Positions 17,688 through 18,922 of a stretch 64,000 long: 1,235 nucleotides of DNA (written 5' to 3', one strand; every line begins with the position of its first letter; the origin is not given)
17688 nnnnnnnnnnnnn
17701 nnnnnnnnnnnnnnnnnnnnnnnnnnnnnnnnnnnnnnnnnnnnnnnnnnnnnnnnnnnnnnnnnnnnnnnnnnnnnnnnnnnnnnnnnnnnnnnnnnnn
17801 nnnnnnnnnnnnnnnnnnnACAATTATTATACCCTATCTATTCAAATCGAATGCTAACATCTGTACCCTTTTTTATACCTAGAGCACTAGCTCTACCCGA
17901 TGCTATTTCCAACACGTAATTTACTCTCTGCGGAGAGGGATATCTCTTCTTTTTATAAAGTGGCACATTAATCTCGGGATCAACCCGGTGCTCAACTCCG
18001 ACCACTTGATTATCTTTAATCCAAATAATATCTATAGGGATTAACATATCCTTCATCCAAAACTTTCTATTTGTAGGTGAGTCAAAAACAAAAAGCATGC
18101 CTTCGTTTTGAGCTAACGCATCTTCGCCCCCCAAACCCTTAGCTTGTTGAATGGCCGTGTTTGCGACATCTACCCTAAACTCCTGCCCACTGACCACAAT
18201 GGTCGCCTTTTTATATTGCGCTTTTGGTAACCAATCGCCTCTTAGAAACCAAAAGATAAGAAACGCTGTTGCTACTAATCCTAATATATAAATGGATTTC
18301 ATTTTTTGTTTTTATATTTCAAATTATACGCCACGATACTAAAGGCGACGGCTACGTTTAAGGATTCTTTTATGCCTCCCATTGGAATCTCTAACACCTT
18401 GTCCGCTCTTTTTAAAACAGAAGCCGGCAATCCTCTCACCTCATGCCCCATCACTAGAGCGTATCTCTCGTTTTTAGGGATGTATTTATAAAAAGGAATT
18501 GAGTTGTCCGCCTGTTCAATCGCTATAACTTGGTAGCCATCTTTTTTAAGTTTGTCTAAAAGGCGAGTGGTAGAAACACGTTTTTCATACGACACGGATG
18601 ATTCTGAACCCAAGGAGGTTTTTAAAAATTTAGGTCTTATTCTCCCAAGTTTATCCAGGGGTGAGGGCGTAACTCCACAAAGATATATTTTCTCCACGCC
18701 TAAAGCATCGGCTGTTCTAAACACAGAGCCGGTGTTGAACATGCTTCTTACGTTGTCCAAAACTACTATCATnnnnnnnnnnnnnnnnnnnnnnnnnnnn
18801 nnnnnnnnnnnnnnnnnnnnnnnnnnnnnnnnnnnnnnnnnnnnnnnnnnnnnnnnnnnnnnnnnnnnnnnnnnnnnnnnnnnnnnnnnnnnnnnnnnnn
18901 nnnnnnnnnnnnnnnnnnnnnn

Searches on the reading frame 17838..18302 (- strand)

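Call 10: search_protein_families(library=pfam, proteins=[window:17838-18302:-], max_evalue=1)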
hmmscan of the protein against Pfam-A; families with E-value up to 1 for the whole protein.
window:17838-18302:- (154 aa): 1 family
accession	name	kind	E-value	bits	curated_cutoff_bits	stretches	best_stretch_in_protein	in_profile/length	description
PF02643.20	DUF192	-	1.5e-29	102.4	27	1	42-151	1-96/96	Uncharacterized ACR, COG1430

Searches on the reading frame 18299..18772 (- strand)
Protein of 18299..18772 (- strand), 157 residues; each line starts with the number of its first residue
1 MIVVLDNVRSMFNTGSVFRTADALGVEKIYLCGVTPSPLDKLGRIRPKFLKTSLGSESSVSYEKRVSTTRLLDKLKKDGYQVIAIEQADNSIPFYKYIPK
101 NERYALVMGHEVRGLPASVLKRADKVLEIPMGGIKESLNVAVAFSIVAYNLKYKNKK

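Call 10: search_protein_families(library=pfam, proteins=[window:18299-18772:-], max_evalue=1)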
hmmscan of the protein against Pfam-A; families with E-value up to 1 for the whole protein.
window:18299-18772:- (157 aa): 3 families
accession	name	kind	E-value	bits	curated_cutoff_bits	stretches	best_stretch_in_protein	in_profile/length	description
PF00588.24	SpoU_methylase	-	3.5e-32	111.9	29.7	1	1-149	2-142/142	SpoU rRNA Methylase family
PF04407.17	DUF531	-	0.041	14.4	25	1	96-151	114-167/170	Protein of unknown function (DUF531)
PF06399.18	GFRP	-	0.095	12.9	25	1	61-87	45-71/83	GTP cyclohydrolase I feedback regulatory protein (GFRP)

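Call 17: find_related_loci(query=window:18299-18772:-, collection=genome_contigs, flank=6000)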
Query window:18299-18772:- (157 aa) in genome_contigs; peptide patterns used: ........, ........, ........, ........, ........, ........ (x = any residue, [..] = any of these).
588 stretches matched a pattern; 50 encode a relative of the query (tblastn E <= 1e-3); 50 distinct loci.
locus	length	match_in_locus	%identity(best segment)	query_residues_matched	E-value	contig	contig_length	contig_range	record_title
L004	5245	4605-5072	76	1-156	3e-81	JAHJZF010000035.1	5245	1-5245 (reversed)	MAG: Patescibacteria group bacterium isolate Undefined_mixed_planktonic.mb.104 Undefined_mixed_p.mb.104_k141_740558, who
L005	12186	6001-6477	74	1-156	7e-78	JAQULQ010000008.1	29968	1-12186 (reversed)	MAG: Candidatus Colwellbacteria bacterium isolate STD1_134 NODE_3136_length_29968_cov_3.437586_Sandtown_D1, whole genome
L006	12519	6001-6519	55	1-156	4e-60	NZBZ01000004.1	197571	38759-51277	MAG: bacterium isolate ARS1290 MHASMcontig_135568, whole genome shotgun sequence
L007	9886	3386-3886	56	1-153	5e-59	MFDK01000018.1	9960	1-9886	MAG: Candidatus Daviesbacteria bacterium RIFCSPLOWO2_01_FULL_37_10 rifcsplowo2_01_scaffold_25903, whole genome shotgun s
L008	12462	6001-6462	58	1-151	4e-57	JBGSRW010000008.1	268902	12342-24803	MAG: Patescibacteria group bacterium isolate JTS-AC368 k141_3947818, whole genome shotgun sequence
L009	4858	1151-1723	50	1-156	8e-51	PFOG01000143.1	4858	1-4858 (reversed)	MAG: Candidatus Portnoybacteria bacterium CG_4_10_14_0_2_um_filter_44_20 CG_4_10_14_0.2_scaffold_10498_c, whole genome s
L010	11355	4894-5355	53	1-151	3e-50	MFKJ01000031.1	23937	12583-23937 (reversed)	MAG: Candidatus Jorgensenbacteria bacterium RIFCSPHIGHO2_02_FULL_45_20 rifcsphigho2_02_scaffold_9038, whole genome shotg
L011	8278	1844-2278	48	1-148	2e-42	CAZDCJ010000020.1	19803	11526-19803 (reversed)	MAG TPA_asm: uncultured Candidatus Saccharibacteria bacterium isolate SRP294416_co1_57 genome assembly, contig: NODE_540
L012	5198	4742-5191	46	2-151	2e-41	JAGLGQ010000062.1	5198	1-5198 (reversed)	MAG: Candidatus Paceibacterota bacterium isolate RS_10_46 ROV157_10.bin.46.fa_62, whole genome shotgun sequence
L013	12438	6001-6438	47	1-151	5e-40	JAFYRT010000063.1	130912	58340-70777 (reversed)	MAG: Muribaculaceae bacterium isolate RGIG7362 Water_buffalos_Cecum-5__c1003924, whole genome shotgun sequence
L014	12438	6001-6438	47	1-151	7e-40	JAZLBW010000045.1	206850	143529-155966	MAG: Candidatus Caccoplasma sp. isolate T1900045056_TC20190049.MAGScoT_cleanbin_000001 SGB_4556_k141_3290236, whole geno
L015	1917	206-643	47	1-151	2e-39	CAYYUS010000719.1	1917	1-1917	MAG TPA_asm: uncultured Akkermansia sp. isolate SRP302895_co1_53 genome assembly, contig: NODE_149033_length_1917_cov_3.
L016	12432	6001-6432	48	1-149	5e-39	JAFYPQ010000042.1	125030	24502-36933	MAG: Bacteroidales bacterium isolate RGIG7307 Water_buffalos_Cecum-4__c733843, whole genome shotgun sequence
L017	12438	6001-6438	47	1-151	6e-39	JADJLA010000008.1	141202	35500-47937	MAG: Sphingobacteriaceae bacterium isolate EsbE_18-Q3-R3-47_MAXAC.117_sub tig00005024-10-1406590, whole genome shotgun s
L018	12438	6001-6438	47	1-151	6e-39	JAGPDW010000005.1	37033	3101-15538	MAG: Bacteroidia bacterium isolate Gw_SlAct_bin_424 Gw_SlAct_1911_length_37033_cov_6.341056, whole genome shotgun sequen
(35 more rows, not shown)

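Call 29: find_related_loci(query=A2, collection=metagenome_contigs, flank=4000)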
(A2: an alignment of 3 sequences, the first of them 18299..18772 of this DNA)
Query A2 (157 aa) in metagenome_contigs; peptide patterns used: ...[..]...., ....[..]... (x = any residue, [..] = any of these).
530 stretches matched a pattern; 132 encode a relative of the query (tblastn E <= 1e-3); the best 80 are kept; 80 distinct loci.
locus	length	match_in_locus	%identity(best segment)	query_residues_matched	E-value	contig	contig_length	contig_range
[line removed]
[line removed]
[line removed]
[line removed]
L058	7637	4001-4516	56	1-156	2e-58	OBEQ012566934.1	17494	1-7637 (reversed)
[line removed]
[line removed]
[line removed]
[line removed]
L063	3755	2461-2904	54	3-151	2e-48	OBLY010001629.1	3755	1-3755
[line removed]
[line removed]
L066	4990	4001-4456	53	1-152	2e-48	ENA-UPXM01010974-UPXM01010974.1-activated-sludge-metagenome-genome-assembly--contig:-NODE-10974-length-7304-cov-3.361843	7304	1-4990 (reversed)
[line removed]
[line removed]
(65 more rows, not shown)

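Call 40: find_homologous_proteins(query=A3, max_evalue=0.01)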
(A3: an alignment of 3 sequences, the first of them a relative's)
Query A3 (3 sequences) (204 aa, profile of the alignment): 4 proteins with E <= 0.01 among 6844 candidates.
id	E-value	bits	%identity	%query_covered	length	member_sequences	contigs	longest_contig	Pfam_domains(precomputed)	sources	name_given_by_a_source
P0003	1.6e-93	330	100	100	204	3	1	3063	-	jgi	-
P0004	5.1e-85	302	27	84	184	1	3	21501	-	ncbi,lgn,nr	ncbi:hypothetical protein KKH05_01930 [Patescibacteria group bacterium]|nr:hypothetical protein [Pat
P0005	2.2e-67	245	74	100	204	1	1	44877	-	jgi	jgi:hypothetical protein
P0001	8.9e-33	132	38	8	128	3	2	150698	-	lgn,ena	-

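Call 41: find_encoding_contigs(protein=P0005, flank=5000, max_places=3)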
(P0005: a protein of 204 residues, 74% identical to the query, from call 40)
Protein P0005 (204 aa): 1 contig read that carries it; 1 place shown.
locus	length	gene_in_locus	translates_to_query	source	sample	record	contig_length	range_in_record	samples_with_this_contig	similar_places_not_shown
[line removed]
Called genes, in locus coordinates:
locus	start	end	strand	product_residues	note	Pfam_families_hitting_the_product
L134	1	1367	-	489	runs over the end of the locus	PF01943:Polysacc_synt, PF13440:Polysacc_synt_3, PF03023:MurJ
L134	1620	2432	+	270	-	PF13098:Thioredoxin_2 (faint), PF13462:Thioredoxin_4 (weak), PF01323:DSBA, PF13462:Thioredoxin_4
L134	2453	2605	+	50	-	PF03779:SPW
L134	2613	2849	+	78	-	PF00462:Glutaredoxin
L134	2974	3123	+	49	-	-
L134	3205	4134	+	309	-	PF00890:FAD_binding_2 (faint), PF01134:GIDA (faint), PF01266:DAO (faint), PF01946:Thi4 (faint), PF03486:HI0933_like (faint), PF07992:Pyr_redox_2, PF13738:Pyr_redox_3, PF00070:Pyr_redox (weak), +2 more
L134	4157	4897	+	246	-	-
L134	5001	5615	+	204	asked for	-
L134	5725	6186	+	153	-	PF00588:SpoU_methylase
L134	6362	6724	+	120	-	-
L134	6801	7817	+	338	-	PF00044:Gp_dh_N, PF02800:Gp_dh_C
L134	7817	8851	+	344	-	PF09587:PGA_cap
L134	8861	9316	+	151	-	PF02502:LacAB_rpiB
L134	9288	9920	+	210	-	PF00834:Ribul_P_3_epim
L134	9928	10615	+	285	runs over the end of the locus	PF13292:DXP_synthase_N, PF00456:Transketolase_N, PF09364:XFP_N (weak), PF00676:E1_dh (weak)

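Call 42: find_encoding_contigs(protein=P0004, flank=5000, max_places=4)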
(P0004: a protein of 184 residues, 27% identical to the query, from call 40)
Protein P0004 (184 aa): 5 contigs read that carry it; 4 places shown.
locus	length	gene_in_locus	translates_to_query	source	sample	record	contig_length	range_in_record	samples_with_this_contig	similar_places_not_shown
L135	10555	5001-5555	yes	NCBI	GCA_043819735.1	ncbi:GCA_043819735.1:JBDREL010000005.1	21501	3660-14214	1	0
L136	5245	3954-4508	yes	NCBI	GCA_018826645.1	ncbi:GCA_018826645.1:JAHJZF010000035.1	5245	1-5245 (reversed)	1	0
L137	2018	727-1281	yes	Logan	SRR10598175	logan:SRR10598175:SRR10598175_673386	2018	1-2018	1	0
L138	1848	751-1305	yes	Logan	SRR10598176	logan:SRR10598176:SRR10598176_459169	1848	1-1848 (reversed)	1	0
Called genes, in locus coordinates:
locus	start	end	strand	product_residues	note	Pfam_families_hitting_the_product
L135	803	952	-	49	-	-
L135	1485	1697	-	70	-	-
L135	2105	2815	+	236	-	PF12686:DUF3800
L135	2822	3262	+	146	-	-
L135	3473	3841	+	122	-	-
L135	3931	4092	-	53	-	-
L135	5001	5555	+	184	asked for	-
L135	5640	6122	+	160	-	PF00588:SpoU_methylase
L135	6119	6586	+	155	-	PF02643:DUF192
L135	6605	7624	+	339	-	PF00044:Gp_dh_N, PF02800:Gp_dh_C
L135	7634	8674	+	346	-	PF09587:PGA_cap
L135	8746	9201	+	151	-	PF02502:LacAB_rpiB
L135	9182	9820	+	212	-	PF00834:Ribul_P_3_epim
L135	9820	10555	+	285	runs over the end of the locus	PF13292:DXP_synthase_N, PF00456:Transketolase_N, PF00676:E1_dh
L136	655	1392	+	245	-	-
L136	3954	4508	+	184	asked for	-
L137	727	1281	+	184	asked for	-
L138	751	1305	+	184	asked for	-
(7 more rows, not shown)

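Call 50: search_protein_families(library=pfam, proteins=[P0003, P0004, P0005], max_evalue=1)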
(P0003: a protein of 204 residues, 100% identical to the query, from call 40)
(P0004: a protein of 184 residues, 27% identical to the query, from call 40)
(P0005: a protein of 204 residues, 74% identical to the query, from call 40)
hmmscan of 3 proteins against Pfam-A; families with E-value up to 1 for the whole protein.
P0003 (204 aa): 0 families

P0004 (184 aa): 0 families

P0005 (204 aa): 0 families

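Call 51: search_protein_families(library=padloc, proteins=[P0003, P0004, P0005], max_evalue=1)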
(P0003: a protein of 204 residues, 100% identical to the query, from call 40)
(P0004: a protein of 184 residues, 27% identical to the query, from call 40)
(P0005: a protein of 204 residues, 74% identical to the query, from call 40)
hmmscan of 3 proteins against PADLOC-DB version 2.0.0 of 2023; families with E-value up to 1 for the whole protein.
P0003 (204 aa): 0 families

P0004 (184 aa): 0 families

P0005 (204 aa): 0 families

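Call 59: find_related_loci(query=A5, collection=viral_contigs, flank=5000)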
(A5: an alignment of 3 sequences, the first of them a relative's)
Query A5 (204 aa) in viral_contigs; peptide patterns used: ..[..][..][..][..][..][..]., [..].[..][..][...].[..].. (x = any residue, [..] = any of these).
93 stretches matched a pattern, but none encodes a relative of the query by tblastn (E <= 1e-3).

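Call 82: find_encoding_contigs(protein=P0004, flank=10000, max_places=1)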
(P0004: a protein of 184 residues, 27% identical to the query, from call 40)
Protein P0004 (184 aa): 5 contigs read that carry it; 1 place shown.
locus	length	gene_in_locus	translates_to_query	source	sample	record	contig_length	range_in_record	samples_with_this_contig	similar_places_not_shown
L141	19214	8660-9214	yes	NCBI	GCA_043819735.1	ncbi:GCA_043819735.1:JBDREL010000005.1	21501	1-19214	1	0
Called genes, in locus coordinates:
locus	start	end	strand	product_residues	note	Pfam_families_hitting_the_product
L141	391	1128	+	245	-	-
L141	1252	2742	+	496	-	PF01743:PolyA_pol, PF12627:PolyA_pol_RNAbd, PF01966:HD, PF13735:tRNA_NucTran2_2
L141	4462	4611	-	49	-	-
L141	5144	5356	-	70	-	-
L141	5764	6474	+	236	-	PF12686:DUF3800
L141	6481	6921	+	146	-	-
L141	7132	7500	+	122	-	-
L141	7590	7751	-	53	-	-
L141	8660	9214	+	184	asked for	-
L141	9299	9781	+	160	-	PF00588:SpoU_methylase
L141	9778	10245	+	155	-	PF02643:DUF192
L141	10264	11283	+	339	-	PF00044:Gp_dh_N, PF02800:Gp_dh_C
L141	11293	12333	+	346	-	PF09587:PGA_cap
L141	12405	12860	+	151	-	PF02502:LacAB_rpiB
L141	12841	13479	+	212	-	PF00834:Ribul_P_3_epim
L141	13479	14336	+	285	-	PF13292:DXP_synthase_N, PF00456:Transketolase_N, PF00676:E1_dh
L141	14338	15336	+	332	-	PF02779:Transket_pyr, PF02780:Transketolase_C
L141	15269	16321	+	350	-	PF00294:PfkB, PF08543:Phos_pyr_kin (weak)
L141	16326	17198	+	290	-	PF01116:F_bP_aldolase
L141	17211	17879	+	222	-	PF01386:Ribosomal_L25p, PF14693:Ribosomal_TL5_C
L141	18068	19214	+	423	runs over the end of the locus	PF24161:CCDC39 (weak), PF13406:SLT_2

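Call 83: predict_structure(alignment_id=A5)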
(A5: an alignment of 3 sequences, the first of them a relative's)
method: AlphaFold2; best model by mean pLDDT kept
length: 204 residues; sequences in the alignment: 3
mean_pLDDT: 35.2   pTM: 0.30
mean pLDDT of the five models: 35.2, 32.2, 31.8, 30.0, 27.6
residues with pLDDT >= 90: 0; 70-90: 0; 50-70: 8; < 50: 196
segments of 3 or more residues with pLDDT < 50: 1-189, 200-204
pLDDT, mean of each block of 10 residues (from residue 1): 37 46 42 40 30 34 35 35 24 29 28 31 33 32 34 35 36 31 41 51 37
secondary structure, 60 per line:
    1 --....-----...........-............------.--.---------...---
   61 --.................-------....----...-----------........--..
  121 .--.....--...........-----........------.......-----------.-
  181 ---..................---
elements in order: H3-6 H12-22 H24-35 H63-79 H87-90 E109-116 H124-128 E131-141 E147-154 E161-167 H184-201

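Call 88: search_protein_families(library=pfam, proteins=[L141:2973-4490:-, L141:5764-6471:+, L141:6481-6918:+, L141:7132-7497:+, L141:5144-5353:-, L141:7590-7748:-], max_evalue=0.01)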
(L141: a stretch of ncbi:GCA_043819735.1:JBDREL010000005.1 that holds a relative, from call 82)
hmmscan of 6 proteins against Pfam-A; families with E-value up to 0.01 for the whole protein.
L141:2973-4490:- (506 aa): 3 families
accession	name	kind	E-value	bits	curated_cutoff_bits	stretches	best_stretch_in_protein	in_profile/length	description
PF00239.26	Resolvase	-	1.2e-24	87.5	23.3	1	12-161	1-144/145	Resolvase, N terminal domain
PF13408.12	Zn_ribbon_recom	-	3.8e-09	37.2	25.3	1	291-344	3-55/58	Recombinase zinc beta ribbon domain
PF07508.19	Recombinase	-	4.7e-07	30.4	21.1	1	190-274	4-101/102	Recombinase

L141:5764-6471:+ (236 aa): 2 families
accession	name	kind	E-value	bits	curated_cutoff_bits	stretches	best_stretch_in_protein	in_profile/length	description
PF12686.12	DUF3800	-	2e-12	48.5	21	1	9-187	1-148/149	Protein of unknown function (DUF3800)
PF17561.7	TssO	-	0.0091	16.6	29.2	0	27-120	24-115/148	Type VI secretion system, TssO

L141:6481-6918:+ (146 aa): 0 families

L141:7132-7497:+ (122 aa): 0 families

L141:5144-5353:- (69 aa): 0 families

L141:7590-7748:- (52 aa): 0 families
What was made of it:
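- On Integrative element / genomic island at a tRNA 3' end: A real one (Resolvase + Recombinase + Zn_ribbon_recom) exists only in L141, outside the island (call 88).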

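Call 98: search_solved_structures(query=A5, max_evalue=10)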
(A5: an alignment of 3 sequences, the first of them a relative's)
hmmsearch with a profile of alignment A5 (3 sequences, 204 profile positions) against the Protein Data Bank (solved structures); distinct sequences matched with E-value up to 10: 1.
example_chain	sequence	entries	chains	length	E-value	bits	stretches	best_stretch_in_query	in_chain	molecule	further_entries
8zn1_A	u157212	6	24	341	0.9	12.5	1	39-104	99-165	Glyceraldehyde-3-phosphate dehydrogenase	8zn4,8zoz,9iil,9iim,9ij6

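Call 103: search_protein_families(library=pfam, proteins=[L004:3413-3601:+, L004:3672-3782:+, L005:5566-5760:+, L005:5826-5945:+, L056:93-215:+], max_evalue=1)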
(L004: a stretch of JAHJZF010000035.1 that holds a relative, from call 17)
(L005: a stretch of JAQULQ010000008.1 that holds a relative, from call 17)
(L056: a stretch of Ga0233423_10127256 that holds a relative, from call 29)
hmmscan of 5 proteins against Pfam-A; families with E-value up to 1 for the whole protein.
L004:3413-3601:+ (63 aa): 4 families
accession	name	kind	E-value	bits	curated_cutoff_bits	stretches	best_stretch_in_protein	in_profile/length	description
PF13800.11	Sigma_reg_N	-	0.058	14.1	26.3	1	6-54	13-57/91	Sigma factor regulator N-terminal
PF22846.1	CATSPERG_C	-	0.058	13.7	27.6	1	8-38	167-197/202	CATSPERG C-terminal domain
PF06143.16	Baculo_11_kDa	-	0.074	13.1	28.4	1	9-44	39-74/84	Baculovirus 11 kDa family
PF17073.10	SafA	-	0.08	13.3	27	1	15-53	21-59/66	Two-component-system connector protein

L004:3672-3782:+ (37 aa): 0 families

L005:5566-5760:+ (65 aa): 0 families

L005:5826-5945:+ (40 aa): 2 families
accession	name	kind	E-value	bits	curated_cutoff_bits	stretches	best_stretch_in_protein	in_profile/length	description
PF10912.14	Glam1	-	0.044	14.3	22.3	1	2-35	112-145/146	Glia associated membrane protein glam-1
PF11014.13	DUF2852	-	0.32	11.6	22.5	1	8-34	9-35/116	Protein of unknown function (DUF2852)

L056:93-215:+ (41 aa): 0 families

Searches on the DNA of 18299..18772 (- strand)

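Call 90: search_rna_families(sources=[L134, L004, L005, L055, L056, L141], threshold=gathering)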
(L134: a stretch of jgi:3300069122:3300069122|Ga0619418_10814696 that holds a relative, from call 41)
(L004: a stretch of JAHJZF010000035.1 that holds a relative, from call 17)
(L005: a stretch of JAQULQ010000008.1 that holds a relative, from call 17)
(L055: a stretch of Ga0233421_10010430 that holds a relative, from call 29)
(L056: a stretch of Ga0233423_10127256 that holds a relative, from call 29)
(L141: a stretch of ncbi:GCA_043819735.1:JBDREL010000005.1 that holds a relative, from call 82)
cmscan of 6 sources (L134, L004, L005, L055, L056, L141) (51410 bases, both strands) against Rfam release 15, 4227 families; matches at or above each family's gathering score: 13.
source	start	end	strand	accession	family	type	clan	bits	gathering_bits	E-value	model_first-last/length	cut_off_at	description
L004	442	513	+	RF00005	tRNA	Gene; tRNA;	CL00001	71.5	29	9.6e-14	1-71/71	no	tRNA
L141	178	249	+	RF00005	tRNA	Gene; tRNA;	CL00001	71.5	29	9.6e-14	1-71/71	no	tRNA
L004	3162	3232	+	RF00005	tRNA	Gene; tRNA;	CL00001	69.4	29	3.6e-13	1-71/71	no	tRNA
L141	2898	2968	+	RF00005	tRNA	Gene; tRNA;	CL00001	69.4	29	3.6e-13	1-71/71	no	tRNA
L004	1393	1465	+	RF00005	tRNA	Gene; tRNA;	CL00001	67.2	29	1.5e-12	1-71/71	no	tRNA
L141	1129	1201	+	RF00005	tRNA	Gene; tRNA;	CL00001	67.2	29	1.5e-12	1-71/71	no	tRNA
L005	5181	5251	+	RF00005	tRNA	Gene; tRNA;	CL00001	66.8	29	1.9e-12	1-71/71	no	tRNA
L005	3316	3388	+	RF00005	tRNA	Gene; tRNA;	CL00001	62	29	3.9e-11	1-71/71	no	tRNA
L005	5265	5336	+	RF00005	tRNA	Gene; tRNA;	CL00001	59.1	29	2.5e-10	1-71/71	no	tRNA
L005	3243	3314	+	RF00005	tRNA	Gene; tRNA;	CL00001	58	29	5.1e-10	1-71/71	no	tRNA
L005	5108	5179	+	RF00005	tRNA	Gene; tRNA;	CL00001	54.1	29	5.9e-09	1-71/71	no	tRNA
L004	3087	3158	+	RF00005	tRNA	Gene; tRNA;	CL00001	48.3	29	2.4e-07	1-71/71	no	tRNA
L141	2823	2894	+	RF00005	tRNA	Gene; tRNA;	CL00001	48.3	29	2.4e-07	1-71/71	no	tRNA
